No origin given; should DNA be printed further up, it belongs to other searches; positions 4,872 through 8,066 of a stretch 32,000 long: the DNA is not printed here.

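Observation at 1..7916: Co-oriented SNF2 helicase, orphan nuclease-like ORF, Mod, toxin-antitoxin and Res: a type III-like R-M locus with extra modules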

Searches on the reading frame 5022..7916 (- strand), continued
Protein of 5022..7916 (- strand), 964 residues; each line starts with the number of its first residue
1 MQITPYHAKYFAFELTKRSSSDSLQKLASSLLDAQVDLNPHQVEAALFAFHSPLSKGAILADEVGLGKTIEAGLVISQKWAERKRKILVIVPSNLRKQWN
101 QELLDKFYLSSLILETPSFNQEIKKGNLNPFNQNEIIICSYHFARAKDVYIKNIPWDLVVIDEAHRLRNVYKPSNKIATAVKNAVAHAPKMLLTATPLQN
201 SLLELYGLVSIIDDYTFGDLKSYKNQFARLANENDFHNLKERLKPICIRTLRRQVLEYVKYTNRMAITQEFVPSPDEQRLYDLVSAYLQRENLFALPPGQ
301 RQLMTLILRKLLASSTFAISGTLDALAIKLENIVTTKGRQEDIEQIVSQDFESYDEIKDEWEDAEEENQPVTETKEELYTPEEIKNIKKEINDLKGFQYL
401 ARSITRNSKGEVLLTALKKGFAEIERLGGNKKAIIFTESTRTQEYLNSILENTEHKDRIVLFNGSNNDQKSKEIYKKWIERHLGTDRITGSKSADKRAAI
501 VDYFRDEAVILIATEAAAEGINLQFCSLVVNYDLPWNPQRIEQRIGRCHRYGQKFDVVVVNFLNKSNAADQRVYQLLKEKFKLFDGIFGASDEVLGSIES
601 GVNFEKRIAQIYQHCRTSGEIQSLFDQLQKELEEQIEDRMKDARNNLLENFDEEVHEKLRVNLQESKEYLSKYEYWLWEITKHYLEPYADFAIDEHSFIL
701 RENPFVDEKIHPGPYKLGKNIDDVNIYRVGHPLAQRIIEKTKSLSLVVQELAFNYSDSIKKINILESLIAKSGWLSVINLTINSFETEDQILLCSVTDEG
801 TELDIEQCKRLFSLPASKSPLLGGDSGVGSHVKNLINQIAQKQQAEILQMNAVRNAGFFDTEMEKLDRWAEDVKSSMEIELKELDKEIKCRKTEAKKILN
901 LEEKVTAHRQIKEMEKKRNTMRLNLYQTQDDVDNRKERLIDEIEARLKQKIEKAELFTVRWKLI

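Call 21: find_homologous_proteins(query=window:5022-7916:-, max_evalue=1e-30)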
Query window:5022-7916:- (964 aa): 8000 proteins with E <= 1e-30 among 8000 candidates; the best 120 are listed.
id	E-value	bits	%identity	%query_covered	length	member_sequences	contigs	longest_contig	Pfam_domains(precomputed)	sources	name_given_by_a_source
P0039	0.0e+0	2061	96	100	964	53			PF13872.13,PF00270.36,PF00176.30,PF00271.38,PF04851.22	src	-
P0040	0.0e+0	1830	85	100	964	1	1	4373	PF13872.13,PF00270.36,PF00176.30,PF00271.38,PF04851.22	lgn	-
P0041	0.0e+0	1765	80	100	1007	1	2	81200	PF00270.36,PF00176.30,PF00271.38,PF04851.22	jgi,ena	jgi:SNF2 family DNA or RNA helicase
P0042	0.0e+0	1689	76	100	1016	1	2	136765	PF13872.13,PF00270.36,PF00176.30,PF00271.38,PF04851.22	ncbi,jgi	-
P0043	0.0e+0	1666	78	83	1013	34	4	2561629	PF13872.13,PF00270.36,PF00176.30,PF00271.38,PF04851.22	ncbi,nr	ncbi:RNA polymerase-associated protein RapA [Candidatus Brocadiaceae bacterium B188]|nr:RNA polymera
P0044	0.0e+0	1652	92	84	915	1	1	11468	PF00176.30,PF00271.38,PF01555.25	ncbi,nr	ncbi:MAG: snf2 [Candidatus Brocadiaceae bacterium]|nr:snf2 [Candidatus Brocadiaceae bacterium]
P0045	0.0e+0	1620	74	100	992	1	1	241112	PF00270.36,PF00176.30,PF00271.38,PF04851.22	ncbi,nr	ncbi:MAG: DEAD/DEAH box helicase [Candidatus Brocadiaceae bacterium]|nr:DEAD/DEAH box helicase [Cand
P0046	0.0e+0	1608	74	100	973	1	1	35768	PF13872.13,PF00270.36,PF00176.30,PF00271.38,PF04851.22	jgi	-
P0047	0.0e+0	1591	73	100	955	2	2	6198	PF13872.13,PF00270.36,PF00176.30,PF00271.38,PF04851.22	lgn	-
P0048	0.0e+0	1588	74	100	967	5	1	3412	PF00270.36,PF00176.30,PF00271.38,PF04851.22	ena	-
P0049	0.0e+0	1586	73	100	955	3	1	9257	PF13872.13,PF00270.36,PF00176.30,PF00271.38,PF04851.22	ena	-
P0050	0.0e+0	1584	74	100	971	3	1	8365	PF13872.13,PF00270.36,PF00176.30,PF00271.38,PF04851.22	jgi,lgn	jgi:SNF2 family DNA or RNA helicase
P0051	0.0e+0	1581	74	100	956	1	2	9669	PF13872.13,PF00270.36,PF00176.30,PF00271.38,PF04851.22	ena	-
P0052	0.0e+0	1580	73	100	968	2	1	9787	PF00270.36,PF00176.30,PF00271.38,PF04851.22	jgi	jgi:SNF2 family DNA or RNA helicase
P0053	0.0e+0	1580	72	100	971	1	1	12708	PF00270.36,PF00176.30,PF00271.38,PF04851.22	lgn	-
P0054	0.0e+0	1578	73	100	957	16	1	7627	PF13872.13,PF00270.36,PF00176.30,PF00271.38,PF04851.22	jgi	-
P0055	0.0e+0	1577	74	100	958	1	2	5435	PF13872.13,PF00270.36,PF00176.30,PF00271.38,PF04851.22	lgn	-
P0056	0.0e+0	1576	73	100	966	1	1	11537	PF00270.36,PF00176.30,PF00271.38,PF04851.22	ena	-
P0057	0.0e+0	1575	74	100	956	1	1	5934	PF13872.13,PF00270.36,PF00176.30,PF00271.38,PF04851.22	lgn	-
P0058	0.0e+0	1574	74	100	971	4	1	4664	PF00270.36,PF00176.30,PF00271.38,PF04851.22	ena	-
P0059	0.0e+0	1573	74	100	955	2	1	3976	PF13872.13,PF00270.36,PF00176.30,PF00271.38,PF04851.22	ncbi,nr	ncbi:MAG: DEAD/DEAH box helicase family protein [Nitrospirae bacterium]|nr:DEAD/DEAH box helicase fa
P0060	0.0e+0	1572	74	100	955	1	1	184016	PF13872.13,PF00270.36,PF00176.30,PF00271.38,PF04851.22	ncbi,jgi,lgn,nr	ncbi:MAG: DEAD/DEAH box helicase family protein [Nitrospirae bacterium]|nr:DEAD/DEAH box helicase fa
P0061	0.0e+0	1572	73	100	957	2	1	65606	PF13872.13,PF00270.36,PF00176.30,PF00271.38,PF04851.22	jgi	jgi:superfamily II DNA or RNA helicase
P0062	0.0e+0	1572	74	100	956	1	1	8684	PF13872.13,PF00270.36,PF00176.30,PF00271.38,PF04851.22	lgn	-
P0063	0.0e+0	1571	74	100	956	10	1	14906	PF13872.13,PF00270.36,PF00176.30,PF00271.38,PF04851.22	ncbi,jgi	jgi:superfamily II DNA or RNA helicase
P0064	0.0e+0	1570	73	100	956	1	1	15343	PF00270.36,PF00176.30,PF00271.38,PF22590.3,PF04851.22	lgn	-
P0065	0.0e+0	1569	73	100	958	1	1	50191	PF13872.13,PF00270.36,PF00176.30,PF00271.38,PF04851.22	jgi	jgi:ERCC4-related helicase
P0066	0.0e+0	1567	74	100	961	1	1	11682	PF00270.36,PF00176.30,PF00271.38,PF04851.22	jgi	-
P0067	0.0e+0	1565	73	100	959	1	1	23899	PF13872.13,PF00270.36,PF00176.30,PF00271.38,PF04851.22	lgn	-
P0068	0.0e+0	1564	73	100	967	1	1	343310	PF00270.36,PF00176.30,PF00271.38,PF04851.22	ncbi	-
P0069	0.0e+0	1562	72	100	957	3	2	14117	PF13872.13,PF00270.36,PF00176.30,PF00271.38,PF04851.22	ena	-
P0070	0.0e+0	1560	72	100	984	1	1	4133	PF00270.36,PF00176.30,PF00271.38,PF04851.22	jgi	jgi:ERCC4-related helicase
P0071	0.0e+0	1559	73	100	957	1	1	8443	PF13872.13,PF00270.36,PF00176.30,PF00271.38,PF04851.22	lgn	-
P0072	0.0e+0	1557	72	100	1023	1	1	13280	PF00270.36,PF00176.30,PF00271.38,PF04851.22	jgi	jgi:SNF2 family DNA or RNA helicase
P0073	0.0e+0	1556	73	100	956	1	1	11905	PF13872.13,PF00270.36,PF00176.30,PF00271.38,PF04851.22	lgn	-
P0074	0.0e+0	1556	71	100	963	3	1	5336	PF13872.13,PF00270.36,PF00176.30,PF00271.38,PF04851.22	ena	-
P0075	0.0e+0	1556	72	100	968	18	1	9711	PF13872.13,PF00270.36,PF00176.30,PF00271.38,PF04851.22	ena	-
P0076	0.0e+0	1556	72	100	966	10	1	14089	PF00270.36,PF00176.30,PF00271.38,PF04851.22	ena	-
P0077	0.0e+0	1555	72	100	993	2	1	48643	PF00270.36,PF00176.30,PF00271.38,PF04851.22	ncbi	-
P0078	0.0e+0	1554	73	100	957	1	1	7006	PF13872.13,PF00270.36,PF00176.30,PF00271.38,PF04851.22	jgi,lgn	-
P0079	0.0e+0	1554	73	100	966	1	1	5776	PF13872.13,PF00270.36,PF00176.30,PF00271.38,PF04851.22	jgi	-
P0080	0.0e+0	1553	73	100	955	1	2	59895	PF13872.13,PF00270.36,PF00176.30,PF00271.38,PF04851.22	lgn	-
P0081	0.0e+0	1553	72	100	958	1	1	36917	PF13872.13,PF00270.36,PF00176.30,PF00271.38,PF04851.22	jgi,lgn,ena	-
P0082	0.0e+0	1552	72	100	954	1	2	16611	PF13872.13,PF00270.36,PF00176.30,PF00271.38,PF04851.22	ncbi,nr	ncbi:MAG: DEAD/DEAH box helicase family protein [Nitrospirae bacterium]|nr:DEAD/DEAH box helicase fa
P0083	0.0e+0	1551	72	100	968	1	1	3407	PF13872.13,PF00270.36,PF00176.30,PF00271.38,PF04851.22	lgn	-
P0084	0.0e+0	1551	72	100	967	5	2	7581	PF00270.36,PF00176.30,PF18766.8,PF00271.38,PF04851.22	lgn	-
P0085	0.0e+0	1550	72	100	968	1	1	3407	PF13872.13,PF00270.36,PF00176.30,PF00271.38,PF04851.22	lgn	-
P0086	0.0e+0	1549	71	100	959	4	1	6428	PF13872.13,PF00270.36,PF00176.30,PF00271.38,PF04851.22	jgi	jgi:ERCC4-related helicase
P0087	0.0e+0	1547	84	85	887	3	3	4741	PF00270.36,PF00176.30,PF00271.38,PF04851.22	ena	-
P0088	0.0e+0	1546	71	100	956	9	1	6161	PF13872.13,PF00270.36,PF00176.30,PF00271.38,PF04851.22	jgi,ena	-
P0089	0.0e+0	1545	72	100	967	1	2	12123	PF13872.13,PF00270.36,PF00176.30,PF18766.8,PF00271.38,PF04851.22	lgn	-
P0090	0.0e+0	1544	72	100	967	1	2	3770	PF13872.13,PF00270.36,PF00176.30,PF18766.8,PF00271.38,PF04851.22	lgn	-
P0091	0.0e+0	1544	71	100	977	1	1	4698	PF13872.13,PF00270.36,PF00176.30,PF00271.38,PF04851.22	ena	-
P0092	0.0e+0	1543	72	100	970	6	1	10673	PF13872.13,PF00270.36,PF00176.30,PF00271.38,PF04851.22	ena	-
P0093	0.0e+0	1543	72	100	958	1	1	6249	PF13872.13,PF00270.36,PF00176.30,PF00271.38,PF04851.22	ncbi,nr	ncbi:MAG: DEAD/DEAH box helicase [Syntrophaceae bacterium]|nr:DEAD/DEAH box helicase [Syntrophaceae 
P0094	0.0e+0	1543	72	100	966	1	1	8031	PF13872.13,PF00270.36,PF00176.30,PF00271.38,PF04851.22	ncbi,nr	ncbi:MAG: SNF2-related protein [Thermodesulfobacteriota bacterium]|nr:SNF2-related protein [Thermode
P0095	0.0e+0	1542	71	100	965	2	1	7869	PF00270.36,PF00176.30,PF00271.38,PF04851.22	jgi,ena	-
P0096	0.0e+0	1542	71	100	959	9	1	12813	PF13872.13,PF00270.36,PF00176.30,PF00271.38,PF04851.22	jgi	-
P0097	0.0e+0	1542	70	100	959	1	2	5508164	PF13872.13,PF00270.36,PF00176.30,PF00271.38,PF04851.22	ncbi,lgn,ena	-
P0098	0.0e+0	1539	71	100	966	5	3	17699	PF13872.13,PF00270.36,PF00176.30,PF00271.38,PF04851.22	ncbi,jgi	-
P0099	0.0e+0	1537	71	100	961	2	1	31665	PF13872.13,PF00270.36,PF00176.30,PF00271.38,PF04851.22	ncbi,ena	-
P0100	0.0e+0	1537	71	100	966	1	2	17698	PF13872.13,PF00270.36,PF00176.30,PF00271.38,PF04851.22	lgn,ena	-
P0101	0.0e+0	1536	72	100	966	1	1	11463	PF13872.13,PF00270.36,PF00176.30,PF00271.38,PF04851.22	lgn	-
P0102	0.0e+0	1535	71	100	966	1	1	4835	PF00270.36,PF00176.30,PF00271.38,PF04851.22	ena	-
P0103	0.0e+0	1534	70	100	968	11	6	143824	PF13872.13,PF00270.36,PF00176.30,PF00271.38,PF04851.22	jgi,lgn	jgi:ERCC4-related helicase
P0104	0.0e+0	1533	72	100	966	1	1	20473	PF13872.13,PF00270.36,PF00176.30,PF00271.38,PF04851.22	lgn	-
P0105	0.0e+0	1531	72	100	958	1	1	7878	PF13872.13,PF00270.36,PF00176.30,PF00271.38,PF04851.22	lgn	-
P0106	0.0e+0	1530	71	100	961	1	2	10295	PF00270.36,PF00176.30,PF00271.38,PF04851.22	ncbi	-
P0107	0.0e+0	1526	71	100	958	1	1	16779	PF13872.13,PF00270.36,PF00176.30,PF00271.38,PF04851.22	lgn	-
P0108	0.0e+0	1522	71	100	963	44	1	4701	PF13872.13,PF00270.36,PF00176.30,PF00271.38,PF04851.22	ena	-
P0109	0.0e+0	1519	70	100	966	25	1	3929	PF13872.13,PF00270.36,PF00176.30,PF00271.38,PF04851.22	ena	-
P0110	0.0e+0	1519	78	79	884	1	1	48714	PF00176.30,PF00271.38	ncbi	-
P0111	0.0e+0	1517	71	100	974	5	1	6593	PF13872.13,PF00270.36,PF00176.30,PF00271.38,PF04851.22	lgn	-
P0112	0.0e+0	1514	70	100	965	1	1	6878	PF13872.13,PF00270.36,PF00176.30,PF00271.38,PF04851.22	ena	-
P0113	0.0e+0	1514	69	100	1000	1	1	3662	PF13872.13,PF00270.36,PF00176.30,PF00271.38,PF04851.22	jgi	jgi:superfamily II DNA or RNA helicase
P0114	0.0e+0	1511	69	100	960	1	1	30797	PF13872.13,PF00270.36,PF00176.30,PF00271.38,PF04851.22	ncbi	ncbi:MAG TPA: SNF2-related protein [Syntrophorhabdaceae bacterium]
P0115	0.0e+0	1505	72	98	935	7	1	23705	PF00270.36,PF00176.30,PF00271.38,PF04851.22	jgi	jgi:ERCC4-related helicase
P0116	0.0e+0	1505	70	100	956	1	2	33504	PF13872.13,PF00270.36,PF00176.30,PF00271.38,PF04851.22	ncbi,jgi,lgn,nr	ncbi:MAG TPA: DEAD/DEAH box helicase [Firmicutes bacterium]|jgi:ERCC4-related helicase|nr:DEAD/DEAH 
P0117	0.0e+0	1505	79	87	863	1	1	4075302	PF13872.13,PF00270.36,PF00176.30,PF18766.8,PF00271.38,PF04851.22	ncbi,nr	ncbi:helicase subunit of dna repair complex [Candidatus Brocadia pituitae]|nr:helicase subunit of dn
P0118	0.0e+0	1503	69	100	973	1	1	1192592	PF00270.36,PF00176.30,PF00271.38,PF04851.22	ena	-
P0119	0.0e+0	1502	69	100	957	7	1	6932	PF13872.13,PF00270.36,PF00176.30,PF00271.38,PF04851.22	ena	-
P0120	0.0e+0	1501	68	100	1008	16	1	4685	PF13872.13,PF00270.36,PF00176.30,PF00271.38,PF04851.22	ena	-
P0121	0.0e+0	1499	69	100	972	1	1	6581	PF00270.36,PF00176.30,PF00271.38,PF04851.22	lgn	-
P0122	0.0e+0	1498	69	100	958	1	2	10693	PF13872.13,PF00270.36,PF00176.30,PF00271.38,PF04851.22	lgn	-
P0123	0.0e+0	1497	70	100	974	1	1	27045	PF13872.13,PF00270.36,PF00176.30,PF00271.38,PF04851.22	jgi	-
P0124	0.0e+0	1496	70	100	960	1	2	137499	PF13872.13,PF00270.36,PF00176.30,PF00271.38,PF04851.22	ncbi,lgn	-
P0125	0.0e+0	1496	69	100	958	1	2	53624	PF00270.36,PF00176.30,PF00271.38,PF04851.22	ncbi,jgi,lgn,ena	-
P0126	0.0e+0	1494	70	100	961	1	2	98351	PF13872.13,PF00270.36,PF00176.30,PF00271.38,PF04851.22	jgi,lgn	jgi:ERCC4-related helicase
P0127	0.0e+0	1493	69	100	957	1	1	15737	PF13872.13,PF00270.36,PF00176.30,PF00271.38,PF04851.22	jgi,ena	-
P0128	0.0e+0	1491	69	100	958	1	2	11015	PF13872.13,PF00270.36,PF00176.30,PF00271.38,PF04851.22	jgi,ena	-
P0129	0.0e+0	1490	68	100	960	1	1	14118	PF00270.36,PF00176.30,PF00271.38,PF04851.22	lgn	-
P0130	0.0e+0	1489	71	98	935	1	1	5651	PF00270.36,PF00176.30,PF00271.38,PF04851.22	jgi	jgi:superfamily II DNA or RNA helicase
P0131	0.0e+0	1487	69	100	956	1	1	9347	PF13872.13,PF00270.36,PF00176.30,PF00271.38,PF04851.22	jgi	-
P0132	0.0e+0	1486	69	100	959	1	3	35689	PF13872.13,PF00270.36,PF00176.30,PF00271.38,PF04851.22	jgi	-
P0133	0.0e+0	1484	69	100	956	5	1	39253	PF00270.36,PF00176.30,PF00271.38,PF04851.22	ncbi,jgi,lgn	-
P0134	0.0e+0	1484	70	100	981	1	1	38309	PF13872.13,PF00270.36,PF00176.30,PF00271.38,PF04851.22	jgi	-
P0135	0.0e+0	1484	68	100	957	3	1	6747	PF00270.36,PF00176.30,PF00271.38,PF04851.22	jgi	jgi:superfamily II DNA/RNA helicase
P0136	0.0e+0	1482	68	100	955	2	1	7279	PF00270.36,PF00176.30,PF00271.38,PF04851.22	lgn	-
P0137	0.0e+0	1481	69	100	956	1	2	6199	PF00270.36,PF00176.30,PF00271.38,PF04851.22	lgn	-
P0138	0.0e+0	1475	69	100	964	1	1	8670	PF00270.36,PF00176.30,PF00271.38,PF04851.22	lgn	-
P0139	0.0e+0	1474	68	100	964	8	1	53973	PF13872.13,PF00270.36,PF00176.30,PF00271.38,PF04851.22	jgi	jgi:superfamily II DNA or RNA helicase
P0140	0.0e+0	1473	71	98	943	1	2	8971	PF00270.36,PF00176.30,PF00271.38,PF04851.22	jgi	jgi:ERCC4-related helicase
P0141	0.0e+0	1470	72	94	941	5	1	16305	PF00270.36,PF00176.30,PF00271.38,PF04851.22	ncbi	-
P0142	0.0e+0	1469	68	100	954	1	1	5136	PF00270.36,PF00176.30,PF00271.38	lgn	-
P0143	0.0e+0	1468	68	100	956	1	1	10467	PF13872.13,PF00270.36,PF00176.30,PF00271.38,PF04851.22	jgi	jgi:ERCC4-related helicase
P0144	0.0e+0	1467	68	100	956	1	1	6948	PF13872.13,PF00270.36,PF00176.30,PF00271.38,PF04851.22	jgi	jgi:ERCC4-related helicase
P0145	0.0e+0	1464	69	100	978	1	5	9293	PF13872.13,PF00270.36,PF00176.30,PF00271.38,PF04851.22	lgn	-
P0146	0.0e+0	1462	68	100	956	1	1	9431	PF13872.13,PF00270.36,PF00176.30,PF00271.38,PF04851.22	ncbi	-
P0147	0.0e+0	1461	68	100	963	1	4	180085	PF00270.36,PF00176.30,PF00271.38,PF04851.22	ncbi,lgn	-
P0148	0.0e+0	1460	68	100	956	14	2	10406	PF13872.13,PF00270.36,PF00176.30,PF00271.38,PF04851.22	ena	-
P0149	0.0e+0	1459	68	100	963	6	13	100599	PF13872.13,PF00270.36,PF00176.30,PF00271.38,PF04851.22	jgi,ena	-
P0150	0.0e+0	1458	86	79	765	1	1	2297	PF00270.36,PF00176.30,PF00271.38,PF04851.22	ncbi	ncbi:MAG TPA: SNF2-related protein, partial [Candidatus Brocadiaceae bacterium]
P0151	0.0e+0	1457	68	100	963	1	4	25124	PF13872.13,PF00270.36,PF00176.30,PF00271.38,PF04851.22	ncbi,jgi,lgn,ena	-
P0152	0.0e+0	1455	72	94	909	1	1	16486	PF13872.13,PF00270.36,PF00176.30,PF00271.38,PF04851.22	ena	-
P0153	0.0e+0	1454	67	100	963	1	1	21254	PF00270.36,PF00176.30,PF00271.38,PF04851.22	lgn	-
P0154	0.0e+0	1454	68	100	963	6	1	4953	PF00270.36,PF00176.30,PF00271.38,PF04851.22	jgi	-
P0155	0.0e+0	1452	68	100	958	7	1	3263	PF00270.36,PF00176.30,PF00271.38,PF04851.22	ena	-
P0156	0.0e+0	1450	68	100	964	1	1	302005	PF13872.13,PF00270.36,PF00176.30,PF00271.38,PF04851.22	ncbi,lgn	ncbi:MAG: SNF2-related protein [Candidatus Zhuqueibacterota bacterium]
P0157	0.0e+0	1449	67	100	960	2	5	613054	PF00270.36,PF00176.30,PF00271.38,PF04851.22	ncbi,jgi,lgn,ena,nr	ncbi:MAG TPA: SNF2-related protein [bacterium]|nr:SNF2-related protein [bacterium] HPN42793.1 SNF2-r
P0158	0.0e+0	1444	67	100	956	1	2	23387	PF13872.13,PF00270.36,PF00176.30,PF00271.38,PF04851.22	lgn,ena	-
